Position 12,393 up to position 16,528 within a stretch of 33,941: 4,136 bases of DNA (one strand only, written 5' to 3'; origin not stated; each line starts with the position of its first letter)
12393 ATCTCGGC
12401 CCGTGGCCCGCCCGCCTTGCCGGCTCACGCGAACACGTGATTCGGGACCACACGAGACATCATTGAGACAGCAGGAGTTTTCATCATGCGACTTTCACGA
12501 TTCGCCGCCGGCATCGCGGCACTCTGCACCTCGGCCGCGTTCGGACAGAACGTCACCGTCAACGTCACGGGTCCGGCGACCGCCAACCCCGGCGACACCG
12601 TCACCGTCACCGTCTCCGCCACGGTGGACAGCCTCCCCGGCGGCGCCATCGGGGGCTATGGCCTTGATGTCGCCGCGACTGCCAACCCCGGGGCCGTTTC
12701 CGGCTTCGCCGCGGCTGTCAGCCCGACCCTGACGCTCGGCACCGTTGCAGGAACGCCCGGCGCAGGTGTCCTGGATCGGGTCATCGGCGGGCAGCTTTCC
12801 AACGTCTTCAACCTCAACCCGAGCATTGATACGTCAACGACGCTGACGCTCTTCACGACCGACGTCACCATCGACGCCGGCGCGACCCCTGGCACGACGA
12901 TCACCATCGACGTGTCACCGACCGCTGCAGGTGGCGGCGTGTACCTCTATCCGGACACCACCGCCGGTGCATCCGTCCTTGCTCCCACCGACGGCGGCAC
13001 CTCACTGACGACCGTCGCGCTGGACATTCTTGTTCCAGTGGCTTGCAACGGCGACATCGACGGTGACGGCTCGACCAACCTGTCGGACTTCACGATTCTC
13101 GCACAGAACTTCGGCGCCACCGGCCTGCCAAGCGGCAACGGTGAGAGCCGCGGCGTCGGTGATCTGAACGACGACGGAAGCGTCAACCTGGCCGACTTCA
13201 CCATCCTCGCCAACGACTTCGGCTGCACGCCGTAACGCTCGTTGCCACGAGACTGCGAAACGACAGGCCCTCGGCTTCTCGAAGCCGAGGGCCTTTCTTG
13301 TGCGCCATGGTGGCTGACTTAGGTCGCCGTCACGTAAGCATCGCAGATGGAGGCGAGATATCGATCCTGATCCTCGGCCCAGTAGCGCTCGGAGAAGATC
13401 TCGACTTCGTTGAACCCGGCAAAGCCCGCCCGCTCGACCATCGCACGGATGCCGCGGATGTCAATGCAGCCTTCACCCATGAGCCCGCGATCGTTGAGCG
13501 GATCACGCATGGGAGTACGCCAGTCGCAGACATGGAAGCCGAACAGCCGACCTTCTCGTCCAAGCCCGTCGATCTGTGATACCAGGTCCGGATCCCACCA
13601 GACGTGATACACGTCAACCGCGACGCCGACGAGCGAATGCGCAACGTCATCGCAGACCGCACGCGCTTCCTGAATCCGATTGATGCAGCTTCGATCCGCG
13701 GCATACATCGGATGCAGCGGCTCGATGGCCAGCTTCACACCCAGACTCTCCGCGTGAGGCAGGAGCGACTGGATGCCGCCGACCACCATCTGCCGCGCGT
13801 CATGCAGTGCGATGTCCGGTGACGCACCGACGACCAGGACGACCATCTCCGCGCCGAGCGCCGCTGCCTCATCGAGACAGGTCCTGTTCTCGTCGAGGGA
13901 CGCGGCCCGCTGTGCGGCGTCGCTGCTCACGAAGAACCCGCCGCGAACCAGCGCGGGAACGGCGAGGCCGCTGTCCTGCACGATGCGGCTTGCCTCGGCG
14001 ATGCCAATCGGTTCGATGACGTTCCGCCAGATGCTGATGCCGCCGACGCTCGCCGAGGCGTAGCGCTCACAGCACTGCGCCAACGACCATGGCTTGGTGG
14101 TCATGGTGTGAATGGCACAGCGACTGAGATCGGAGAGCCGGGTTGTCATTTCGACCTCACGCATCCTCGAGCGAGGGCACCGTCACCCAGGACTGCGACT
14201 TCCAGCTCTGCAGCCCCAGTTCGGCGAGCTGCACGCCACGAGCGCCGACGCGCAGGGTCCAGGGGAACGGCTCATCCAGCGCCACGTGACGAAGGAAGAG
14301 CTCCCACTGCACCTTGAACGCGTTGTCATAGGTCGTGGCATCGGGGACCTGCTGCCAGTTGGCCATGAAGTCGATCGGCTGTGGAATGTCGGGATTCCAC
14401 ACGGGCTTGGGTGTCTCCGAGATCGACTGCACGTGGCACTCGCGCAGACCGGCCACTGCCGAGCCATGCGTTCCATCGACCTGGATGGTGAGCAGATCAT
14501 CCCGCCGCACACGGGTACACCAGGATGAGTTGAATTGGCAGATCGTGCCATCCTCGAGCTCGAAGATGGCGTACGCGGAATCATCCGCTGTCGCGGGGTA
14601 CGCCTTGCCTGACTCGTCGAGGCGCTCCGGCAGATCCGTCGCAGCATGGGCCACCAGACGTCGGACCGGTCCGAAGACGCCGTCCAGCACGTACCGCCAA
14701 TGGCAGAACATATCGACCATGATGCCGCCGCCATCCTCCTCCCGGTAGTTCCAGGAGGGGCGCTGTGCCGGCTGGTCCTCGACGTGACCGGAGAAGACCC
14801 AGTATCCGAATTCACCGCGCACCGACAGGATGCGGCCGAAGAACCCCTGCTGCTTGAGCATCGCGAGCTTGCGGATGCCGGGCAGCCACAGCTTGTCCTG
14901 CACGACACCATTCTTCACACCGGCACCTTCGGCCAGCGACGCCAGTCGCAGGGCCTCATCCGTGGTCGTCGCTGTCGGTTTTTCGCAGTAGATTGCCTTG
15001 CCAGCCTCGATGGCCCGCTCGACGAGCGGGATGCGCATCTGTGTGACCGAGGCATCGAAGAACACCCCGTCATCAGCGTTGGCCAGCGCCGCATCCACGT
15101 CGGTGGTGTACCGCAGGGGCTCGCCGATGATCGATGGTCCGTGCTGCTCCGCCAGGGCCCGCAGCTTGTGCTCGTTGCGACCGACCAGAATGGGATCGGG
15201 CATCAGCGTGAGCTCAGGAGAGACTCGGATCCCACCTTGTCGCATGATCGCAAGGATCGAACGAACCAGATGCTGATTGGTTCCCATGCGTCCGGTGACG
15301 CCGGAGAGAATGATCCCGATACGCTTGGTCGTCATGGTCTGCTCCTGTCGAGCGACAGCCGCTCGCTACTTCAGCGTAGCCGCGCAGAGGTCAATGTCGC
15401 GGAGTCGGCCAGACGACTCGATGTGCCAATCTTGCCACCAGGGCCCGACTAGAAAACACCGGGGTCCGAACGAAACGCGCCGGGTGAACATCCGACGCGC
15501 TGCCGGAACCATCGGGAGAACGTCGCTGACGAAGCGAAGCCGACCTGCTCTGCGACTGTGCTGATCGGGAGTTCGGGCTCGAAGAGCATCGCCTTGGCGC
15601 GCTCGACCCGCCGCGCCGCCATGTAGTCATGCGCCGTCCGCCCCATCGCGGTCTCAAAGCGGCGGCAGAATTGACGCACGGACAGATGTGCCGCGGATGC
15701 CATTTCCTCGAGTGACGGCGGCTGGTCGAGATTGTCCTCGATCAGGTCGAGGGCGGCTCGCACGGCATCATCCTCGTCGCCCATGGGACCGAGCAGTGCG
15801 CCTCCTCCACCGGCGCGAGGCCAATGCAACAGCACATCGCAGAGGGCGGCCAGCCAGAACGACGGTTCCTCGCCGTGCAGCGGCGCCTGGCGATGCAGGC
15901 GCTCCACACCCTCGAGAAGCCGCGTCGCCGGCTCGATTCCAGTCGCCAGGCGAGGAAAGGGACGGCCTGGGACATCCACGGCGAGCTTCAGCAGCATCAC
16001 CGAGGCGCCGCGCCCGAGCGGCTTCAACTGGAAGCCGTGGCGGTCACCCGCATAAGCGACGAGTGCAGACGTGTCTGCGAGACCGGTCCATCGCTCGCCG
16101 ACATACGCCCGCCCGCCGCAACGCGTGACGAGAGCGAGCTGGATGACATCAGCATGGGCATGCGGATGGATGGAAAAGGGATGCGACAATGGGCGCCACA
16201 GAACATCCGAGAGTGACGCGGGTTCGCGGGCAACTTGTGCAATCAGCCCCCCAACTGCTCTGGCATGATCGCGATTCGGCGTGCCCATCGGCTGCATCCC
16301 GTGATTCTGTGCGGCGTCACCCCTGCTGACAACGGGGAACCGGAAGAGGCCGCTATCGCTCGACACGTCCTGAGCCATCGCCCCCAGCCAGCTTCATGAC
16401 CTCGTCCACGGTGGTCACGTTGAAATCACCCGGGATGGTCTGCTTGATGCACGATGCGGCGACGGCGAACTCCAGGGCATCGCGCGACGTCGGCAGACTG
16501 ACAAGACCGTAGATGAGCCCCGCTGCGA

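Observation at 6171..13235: Five-gene secreted operon with a PL6 lyase, a triple-repeat lectin-like protein, a pseudopilin and a cohesin-dockerin protein: candidate surface 'lyase-some'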

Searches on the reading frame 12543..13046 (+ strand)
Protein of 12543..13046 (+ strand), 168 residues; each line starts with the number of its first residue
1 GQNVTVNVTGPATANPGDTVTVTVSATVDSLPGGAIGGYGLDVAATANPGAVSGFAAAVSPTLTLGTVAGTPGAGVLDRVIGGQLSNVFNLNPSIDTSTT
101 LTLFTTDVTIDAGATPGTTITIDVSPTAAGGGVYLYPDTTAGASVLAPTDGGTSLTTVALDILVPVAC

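Call 61: search_protein_representatives(alignment_id=A5)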
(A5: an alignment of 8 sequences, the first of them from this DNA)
Query: 8 sequences, 167 profile positions. Proteins with E-value up to 0.001 (for the whole library): 45; up to 1e-10: 29; up to 1e-30: 9. The best 45 are listed.
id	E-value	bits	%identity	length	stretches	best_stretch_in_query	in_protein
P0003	5.8e-70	250.8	-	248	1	1-165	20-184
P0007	1.8e-67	242.7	-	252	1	1-166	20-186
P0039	4.6e-58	212.1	-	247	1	1-163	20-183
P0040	1.1e-53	197.9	-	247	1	1-163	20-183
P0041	3.1e-53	196.4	-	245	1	1-165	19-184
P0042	6.3e-48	179.1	-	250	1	1-164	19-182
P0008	5.1e-47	176.1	-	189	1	37-163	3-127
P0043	6.9e-40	153.0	-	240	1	1-163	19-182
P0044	1.1e-33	132.8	-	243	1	1-162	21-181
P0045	5.7e-29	117.4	-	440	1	3-163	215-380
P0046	2.2e-27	112.3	-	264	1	1-155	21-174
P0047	1.9e-26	109.2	-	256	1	2-158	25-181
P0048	9.9e-26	106.9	-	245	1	1-164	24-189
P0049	8.2e-22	94.1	-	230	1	2-146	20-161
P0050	9.1e-21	90.8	-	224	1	4-163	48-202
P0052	2.7e-17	79.5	-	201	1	1-163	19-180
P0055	5.8e-14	68.6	-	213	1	1-159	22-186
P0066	9.5e-10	54.9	-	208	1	6-162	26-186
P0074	1.2e-04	38.3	-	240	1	1-157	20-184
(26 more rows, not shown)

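Call 72: find_encoding_contigs(protein=P0044, flank=8000, max_places=2)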
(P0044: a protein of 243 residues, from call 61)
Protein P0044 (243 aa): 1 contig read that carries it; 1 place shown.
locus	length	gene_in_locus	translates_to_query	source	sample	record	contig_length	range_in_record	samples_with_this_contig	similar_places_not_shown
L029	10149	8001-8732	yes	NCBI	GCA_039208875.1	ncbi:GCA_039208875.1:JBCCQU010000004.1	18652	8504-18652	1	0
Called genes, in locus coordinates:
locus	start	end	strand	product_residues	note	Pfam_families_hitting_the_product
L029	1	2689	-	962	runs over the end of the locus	PF02837:Glyco_hydro_2_N, PF22666:Glyco_hydro_2_N2, PF00703:Glyco_hydro_2, PF02836:Glyco_hydro_2_C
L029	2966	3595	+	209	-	-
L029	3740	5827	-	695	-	PF14587:Glyco_hydr_30_2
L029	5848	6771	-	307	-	PF07963:N_methyl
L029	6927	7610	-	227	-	-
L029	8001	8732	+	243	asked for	-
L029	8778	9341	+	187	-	PF02441:Flavoprotein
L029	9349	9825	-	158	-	PF01475:FUR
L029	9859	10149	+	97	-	?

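Call 73: find_encoding_contigs(protein=P0052, flank=8000, max_places=2)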
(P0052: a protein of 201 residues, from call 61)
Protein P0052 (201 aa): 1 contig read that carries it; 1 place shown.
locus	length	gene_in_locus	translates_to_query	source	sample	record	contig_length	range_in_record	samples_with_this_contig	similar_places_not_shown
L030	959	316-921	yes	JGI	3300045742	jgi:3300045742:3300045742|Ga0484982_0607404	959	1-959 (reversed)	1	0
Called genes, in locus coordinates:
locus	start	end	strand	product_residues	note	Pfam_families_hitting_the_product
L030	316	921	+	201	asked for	-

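Call 74: find_encoding_contigs(protein=P0049, flank=8000, max_places=2)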
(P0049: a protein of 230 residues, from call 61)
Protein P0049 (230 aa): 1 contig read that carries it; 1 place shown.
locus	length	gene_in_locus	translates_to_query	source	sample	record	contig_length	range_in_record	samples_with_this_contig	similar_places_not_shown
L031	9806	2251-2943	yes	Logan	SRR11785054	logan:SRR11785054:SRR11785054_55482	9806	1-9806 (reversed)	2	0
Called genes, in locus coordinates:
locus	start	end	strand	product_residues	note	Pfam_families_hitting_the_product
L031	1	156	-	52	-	?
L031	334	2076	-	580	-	PF01839:FG-GAP (faint), PF13517:FG-GAP_3, PF07593:UnbV_ASPIC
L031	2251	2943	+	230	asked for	PF00404:Dockerin_1 (faint)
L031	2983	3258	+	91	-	-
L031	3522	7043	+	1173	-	PF25852:DUF6242_C (faint), PF02012:BNR (faint), PF15902:Sortilin-Vps10 (faint)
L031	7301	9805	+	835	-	?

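Call 86: find_related_loci(query=A7, collection=metagenome_contigs, flank=8000)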
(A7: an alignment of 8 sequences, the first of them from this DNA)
Query A7 (168 aa) in metagenome_contigs; peptide patterns used: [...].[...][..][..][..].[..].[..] (x = any residue, [..] = any of these).
600 stretches matched a pattern (row limit reached: there are more); 1 encode a relative of the query (tblastn E <= 1e-3); 1 distinct loci.
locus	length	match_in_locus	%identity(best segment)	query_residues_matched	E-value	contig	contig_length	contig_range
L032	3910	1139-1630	50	2-168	3e-40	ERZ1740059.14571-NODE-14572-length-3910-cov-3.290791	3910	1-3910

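Call 87: find_encoding_contigs(protein=P0055, flank=8000, max_places=2)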
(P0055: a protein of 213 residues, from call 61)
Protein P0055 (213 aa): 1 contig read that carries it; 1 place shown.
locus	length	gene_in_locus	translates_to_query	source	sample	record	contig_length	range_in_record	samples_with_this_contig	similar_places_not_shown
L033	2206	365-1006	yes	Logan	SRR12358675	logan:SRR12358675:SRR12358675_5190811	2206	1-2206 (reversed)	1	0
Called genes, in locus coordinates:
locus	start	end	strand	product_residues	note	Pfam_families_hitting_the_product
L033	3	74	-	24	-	?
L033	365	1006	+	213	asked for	-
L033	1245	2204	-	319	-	?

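Call 88: find_encoding_contigs(protein=P0066, flank=8000, max_places=2)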
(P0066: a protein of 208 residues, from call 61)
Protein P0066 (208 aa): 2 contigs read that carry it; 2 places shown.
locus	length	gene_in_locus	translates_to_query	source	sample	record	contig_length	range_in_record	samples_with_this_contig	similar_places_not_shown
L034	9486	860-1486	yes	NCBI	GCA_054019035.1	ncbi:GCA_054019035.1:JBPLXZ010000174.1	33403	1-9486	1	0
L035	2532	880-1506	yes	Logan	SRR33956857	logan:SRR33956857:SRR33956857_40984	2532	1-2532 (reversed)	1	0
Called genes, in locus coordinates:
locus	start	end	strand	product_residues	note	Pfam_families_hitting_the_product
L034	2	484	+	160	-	?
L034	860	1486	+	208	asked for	-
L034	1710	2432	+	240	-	-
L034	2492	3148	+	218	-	-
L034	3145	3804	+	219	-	-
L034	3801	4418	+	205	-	-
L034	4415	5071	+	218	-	-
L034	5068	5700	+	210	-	-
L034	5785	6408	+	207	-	-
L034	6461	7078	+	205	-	-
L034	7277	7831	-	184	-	PF00156:Pribosyltran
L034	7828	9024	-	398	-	-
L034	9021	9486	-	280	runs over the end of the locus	PF27149:YdjY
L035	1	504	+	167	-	?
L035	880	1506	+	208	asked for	-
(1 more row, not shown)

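Call 89: find_encoding_contigs(protein=P0039, flank=8000, max_places=2)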
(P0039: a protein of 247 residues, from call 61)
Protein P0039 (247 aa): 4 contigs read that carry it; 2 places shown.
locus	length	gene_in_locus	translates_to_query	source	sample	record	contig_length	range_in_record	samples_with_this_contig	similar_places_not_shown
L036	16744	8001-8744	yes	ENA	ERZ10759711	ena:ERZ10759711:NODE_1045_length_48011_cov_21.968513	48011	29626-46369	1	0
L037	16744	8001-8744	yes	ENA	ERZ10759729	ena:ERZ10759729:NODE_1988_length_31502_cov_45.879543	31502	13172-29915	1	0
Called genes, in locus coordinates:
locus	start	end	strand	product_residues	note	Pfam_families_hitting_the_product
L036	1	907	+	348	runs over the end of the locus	PF03786:UxuA, PF01261:AP_endonuc_2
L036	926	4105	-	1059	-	PF01565:FAD_binding_4, PF02913:FAD-oxidase_C, PF13183:Fer4_8 (weak), PF13534:Fer4_17 (weak)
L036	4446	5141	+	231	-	PF01081:Aldolase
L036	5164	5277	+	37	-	-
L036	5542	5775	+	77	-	-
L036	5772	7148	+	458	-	PF00704:Glyco_hydro_18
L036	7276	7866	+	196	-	-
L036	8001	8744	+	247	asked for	PF00404:Dockerin_1 (weak)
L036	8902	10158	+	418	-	PF01566:Nramp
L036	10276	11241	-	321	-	PF00175:NAD_binding_1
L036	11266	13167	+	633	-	PF01590:GAF (weak)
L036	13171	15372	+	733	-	-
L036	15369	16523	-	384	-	PF01699:Na_Ca_ex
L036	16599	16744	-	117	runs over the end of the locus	PF11338:DUF3140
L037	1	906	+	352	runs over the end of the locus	PF03786:UxuA, PF01261:AP_endonuc_2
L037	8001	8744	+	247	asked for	PF00404:Dockerin_1 (weak)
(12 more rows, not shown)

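Call 94: search_solved_structures(query=A6, max_evalue=10, show_alignments=2)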
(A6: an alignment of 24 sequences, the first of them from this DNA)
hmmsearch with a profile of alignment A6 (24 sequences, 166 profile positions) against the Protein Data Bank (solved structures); distinct sequences matched with E-value up to 10: 4.
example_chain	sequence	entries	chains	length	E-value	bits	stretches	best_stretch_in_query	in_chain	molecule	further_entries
8ajy_A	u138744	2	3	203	0.19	14.7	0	5-32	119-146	Cell-wall anchoring protein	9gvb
4iu2_A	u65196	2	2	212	0.23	14.5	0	5-32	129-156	Cell-wall anchoring protein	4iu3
21tv_A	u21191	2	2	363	0.78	12.7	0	124-157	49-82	Ozoralizumab (OZR) | anti-TNF-alpha nanobodies, TNF30, derived from Ozoralizumab (OZR)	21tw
3k7u_A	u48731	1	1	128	0.97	12.4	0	127-157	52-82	Antibody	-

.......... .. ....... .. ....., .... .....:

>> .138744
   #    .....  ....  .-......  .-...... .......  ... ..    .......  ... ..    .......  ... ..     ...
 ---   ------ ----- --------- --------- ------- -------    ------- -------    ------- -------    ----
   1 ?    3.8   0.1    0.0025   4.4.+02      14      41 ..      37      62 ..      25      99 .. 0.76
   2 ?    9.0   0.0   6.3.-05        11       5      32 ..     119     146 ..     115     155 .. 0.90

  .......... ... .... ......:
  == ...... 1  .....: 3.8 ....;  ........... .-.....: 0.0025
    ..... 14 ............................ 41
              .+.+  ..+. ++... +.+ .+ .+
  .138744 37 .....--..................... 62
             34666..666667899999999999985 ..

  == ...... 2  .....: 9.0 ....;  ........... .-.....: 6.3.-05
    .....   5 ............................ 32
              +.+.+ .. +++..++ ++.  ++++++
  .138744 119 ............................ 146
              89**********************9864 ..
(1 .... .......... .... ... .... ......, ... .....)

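Call 95: search_protein_families(library=pfam, alignment_id=A6, max_evalue=10)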
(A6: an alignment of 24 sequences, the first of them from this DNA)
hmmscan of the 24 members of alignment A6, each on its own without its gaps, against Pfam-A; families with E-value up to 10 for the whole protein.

A. member 1, seq(168 aa): 5 families
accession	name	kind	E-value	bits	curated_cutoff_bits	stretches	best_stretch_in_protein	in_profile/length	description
PF23619.1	Ig_VWA7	-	0.0019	18.8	27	2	3-27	61-85/104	VWA7 Ig-like domain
PF19271.4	Nis1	-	0.012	16.7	27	1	7-125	7-93/114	Nis1 family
PF06280.18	fn3_5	-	0.018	16.2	27.6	1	96-126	52-82/112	Fn3-like domain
PF07703.20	A2M_BRD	-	0.037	14.8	22.7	1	3-31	98-127/140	Alpha-2-macroglobulin bait region domain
PF10633.15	NPCBM_assoc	-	1.7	9.4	24.4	1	3-27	53-76/78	NPCBM-associated, NEW3 domain of alpha-galactosidase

B. families by the number of members that match (of 24 scanned): 9 families
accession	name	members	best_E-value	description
PF23619.1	Ig_VWA7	8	5.7e-05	VWA7 Ig-like domain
PF19271.4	Nis1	5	0.00077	Nis1 family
PF06280.18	fn3_5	2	0.002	Fn3-like domain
PF13584.12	BatD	1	0.025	BatD DUF11 like domain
PF07703.20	A2M_BRD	1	0.037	Alpha-2-macroglobulin bait region domain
PF03896.21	TRAP_alpha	1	0.068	Translocon-associated protein (TRAP), alpha subunit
PF01828.24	Peptidase_A4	1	0.13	Peptidase A4 family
PF22449.2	Fim1F_C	1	0.28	Fim1F, C-terminal domain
PF10633.15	NPCBM_assoc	1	1.7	NPCBM-associated, NEW3 domain of alpha-galactosidase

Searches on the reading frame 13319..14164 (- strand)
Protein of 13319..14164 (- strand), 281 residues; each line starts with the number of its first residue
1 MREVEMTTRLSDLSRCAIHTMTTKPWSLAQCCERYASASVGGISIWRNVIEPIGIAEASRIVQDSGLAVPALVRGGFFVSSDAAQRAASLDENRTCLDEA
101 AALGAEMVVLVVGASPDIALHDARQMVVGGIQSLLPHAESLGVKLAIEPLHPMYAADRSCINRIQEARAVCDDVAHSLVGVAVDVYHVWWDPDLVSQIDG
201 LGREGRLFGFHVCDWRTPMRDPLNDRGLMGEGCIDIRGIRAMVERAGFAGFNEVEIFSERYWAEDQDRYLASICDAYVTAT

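Call 32: search_protein_families(library=pfam, proteins=[window:13319-14164:-], max_evalue=0.001)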
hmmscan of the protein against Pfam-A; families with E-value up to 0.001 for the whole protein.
window:13319-14164:- (281 aa): 1 family
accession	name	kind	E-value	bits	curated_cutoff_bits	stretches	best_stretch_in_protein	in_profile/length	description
PF01261.30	AP_endonuc_2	-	8.1e-37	127.7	31.1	1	47-266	22-243/249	Xylose isomerase-like TIM barrel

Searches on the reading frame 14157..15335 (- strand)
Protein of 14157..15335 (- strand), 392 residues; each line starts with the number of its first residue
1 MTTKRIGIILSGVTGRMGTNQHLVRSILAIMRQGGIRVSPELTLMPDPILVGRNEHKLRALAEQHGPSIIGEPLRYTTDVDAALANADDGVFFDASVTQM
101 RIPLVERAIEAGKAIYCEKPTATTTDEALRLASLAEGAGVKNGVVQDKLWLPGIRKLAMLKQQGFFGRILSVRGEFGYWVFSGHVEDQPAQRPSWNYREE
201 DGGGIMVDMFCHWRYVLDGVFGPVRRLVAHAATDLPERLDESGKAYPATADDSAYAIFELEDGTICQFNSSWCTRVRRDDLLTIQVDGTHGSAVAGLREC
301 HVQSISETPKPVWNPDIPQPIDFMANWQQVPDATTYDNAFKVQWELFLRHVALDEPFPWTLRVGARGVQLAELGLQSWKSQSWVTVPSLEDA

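Call 32: search_protein_families(library=pfam, proteins=[window:14157-15335:-], max_evalue=0.001)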
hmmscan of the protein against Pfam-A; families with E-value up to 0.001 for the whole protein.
window:14157-15335:- (392 aa): 3 families
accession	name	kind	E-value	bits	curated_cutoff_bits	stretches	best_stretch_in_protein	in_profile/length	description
PF22725.1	GFO_IDH_MocA_C3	-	2.1e-21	76.6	27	1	155-293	2-123/124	GFO/IDH/MocA C-terminal domain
PF02894.22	GFO_IDH_MocA_C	-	2.2e-14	54.2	22.9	1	163-386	6-218/218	Oxidoreductase family, C-terminal alpha/beta domain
PF01408.29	GFO_IDH_MocA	-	2.8e-05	25.2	24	1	99-141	73-115/120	Oxidoreductase family, NAD-binding Rossmann fold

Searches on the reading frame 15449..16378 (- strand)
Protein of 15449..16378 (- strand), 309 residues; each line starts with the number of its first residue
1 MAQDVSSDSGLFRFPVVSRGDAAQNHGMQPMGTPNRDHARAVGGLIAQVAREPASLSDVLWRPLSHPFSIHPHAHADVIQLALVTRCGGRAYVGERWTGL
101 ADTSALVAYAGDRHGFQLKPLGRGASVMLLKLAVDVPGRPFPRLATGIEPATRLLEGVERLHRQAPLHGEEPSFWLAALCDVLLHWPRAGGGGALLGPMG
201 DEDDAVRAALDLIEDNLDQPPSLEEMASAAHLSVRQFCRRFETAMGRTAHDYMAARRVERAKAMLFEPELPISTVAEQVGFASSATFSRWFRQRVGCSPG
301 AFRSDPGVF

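Call 32: search_protein_families(library=pfam, proteins=[window:15449-16378:-], max_evalue=0.001)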
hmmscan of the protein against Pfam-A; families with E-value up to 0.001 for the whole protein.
window:15449-16378:- (309 aa): 2 families
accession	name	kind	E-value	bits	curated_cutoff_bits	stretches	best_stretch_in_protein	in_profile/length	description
PF12833.13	HTH_18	-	9.3e-23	80.8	33.6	1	226-304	1-79/80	Helix-turn-helix domain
PF00165.29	HTH_AraC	-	5e-17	62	26.6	2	270-303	9-41/42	Bacterial regulatory helix-turn-helix proteins, AraC family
